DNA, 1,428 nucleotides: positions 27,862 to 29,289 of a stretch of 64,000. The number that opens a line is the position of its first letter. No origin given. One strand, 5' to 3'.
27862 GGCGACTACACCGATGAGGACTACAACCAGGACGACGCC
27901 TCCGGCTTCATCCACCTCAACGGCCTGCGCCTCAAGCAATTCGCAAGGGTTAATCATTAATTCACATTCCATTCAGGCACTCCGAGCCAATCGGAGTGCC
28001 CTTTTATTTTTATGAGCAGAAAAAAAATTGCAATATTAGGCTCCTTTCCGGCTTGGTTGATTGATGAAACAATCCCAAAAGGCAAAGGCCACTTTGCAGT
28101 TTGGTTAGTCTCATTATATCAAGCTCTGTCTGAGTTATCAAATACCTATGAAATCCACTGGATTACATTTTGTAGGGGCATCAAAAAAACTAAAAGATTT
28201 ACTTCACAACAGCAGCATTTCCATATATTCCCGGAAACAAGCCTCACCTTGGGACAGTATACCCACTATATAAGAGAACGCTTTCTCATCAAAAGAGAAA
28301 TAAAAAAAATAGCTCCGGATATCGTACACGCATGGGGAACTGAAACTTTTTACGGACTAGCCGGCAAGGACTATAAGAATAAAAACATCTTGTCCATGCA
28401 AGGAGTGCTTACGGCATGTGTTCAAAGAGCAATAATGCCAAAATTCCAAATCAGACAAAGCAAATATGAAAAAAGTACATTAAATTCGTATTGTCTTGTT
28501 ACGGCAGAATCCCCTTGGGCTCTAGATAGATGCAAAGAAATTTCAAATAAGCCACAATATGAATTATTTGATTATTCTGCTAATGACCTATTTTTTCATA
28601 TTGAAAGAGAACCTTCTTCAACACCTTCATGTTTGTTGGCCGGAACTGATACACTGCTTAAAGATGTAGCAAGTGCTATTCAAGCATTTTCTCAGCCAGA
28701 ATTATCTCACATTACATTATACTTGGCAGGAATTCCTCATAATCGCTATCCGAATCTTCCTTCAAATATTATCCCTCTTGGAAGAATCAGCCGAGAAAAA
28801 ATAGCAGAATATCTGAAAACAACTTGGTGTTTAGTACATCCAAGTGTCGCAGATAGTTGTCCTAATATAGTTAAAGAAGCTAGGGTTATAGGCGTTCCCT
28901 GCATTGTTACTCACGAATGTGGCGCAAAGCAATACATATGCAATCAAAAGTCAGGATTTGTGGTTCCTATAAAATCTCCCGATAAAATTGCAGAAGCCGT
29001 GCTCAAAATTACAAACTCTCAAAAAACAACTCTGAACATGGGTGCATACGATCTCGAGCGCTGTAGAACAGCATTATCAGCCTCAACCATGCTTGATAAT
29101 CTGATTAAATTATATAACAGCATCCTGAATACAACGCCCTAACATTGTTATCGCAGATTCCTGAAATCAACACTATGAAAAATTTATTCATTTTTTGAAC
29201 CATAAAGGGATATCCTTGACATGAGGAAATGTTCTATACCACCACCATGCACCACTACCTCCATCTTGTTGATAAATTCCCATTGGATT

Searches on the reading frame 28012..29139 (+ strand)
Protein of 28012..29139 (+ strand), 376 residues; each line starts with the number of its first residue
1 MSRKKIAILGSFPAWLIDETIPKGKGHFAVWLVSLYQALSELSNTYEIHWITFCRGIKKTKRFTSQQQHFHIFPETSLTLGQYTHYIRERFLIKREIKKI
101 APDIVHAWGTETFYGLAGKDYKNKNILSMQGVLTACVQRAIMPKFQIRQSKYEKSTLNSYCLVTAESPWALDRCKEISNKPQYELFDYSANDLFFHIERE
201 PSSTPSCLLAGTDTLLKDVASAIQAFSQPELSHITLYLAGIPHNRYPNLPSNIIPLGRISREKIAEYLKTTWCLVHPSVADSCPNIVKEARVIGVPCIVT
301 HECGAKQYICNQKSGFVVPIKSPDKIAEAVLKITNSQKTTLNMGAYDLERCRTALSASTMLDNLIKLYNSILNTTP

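Call 37: search_protein_families(library=pfam, proteins=[window:28012-29139:+], max_evalue=0.001)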
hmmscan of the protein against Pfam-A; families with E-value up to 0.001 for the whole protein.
window:28012-29139:+ (376 aa): 4 families
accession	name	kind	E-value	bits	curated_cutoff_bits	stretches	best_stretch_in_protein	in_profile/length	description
PF00534.26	Glycos_transf_1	-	4.1e-16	59.4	26.4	1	248-346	70-168/172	Glycosyl transferases group 1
PF13692.12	Glyco_trans_1_4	-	1e-13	52.2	27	1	212-334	17-140/142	Glycosyl transferases group 1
PF20706.3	GT4-conflict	-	0.00049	19.6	26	0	198-313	189-324/385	Family 4 Glycosyltransferase in conflict systems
PF13439.12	Glyco_transf_4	-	0.00095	19.7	28.5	0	35-175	11-149/170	Glycosyltransferase Family 4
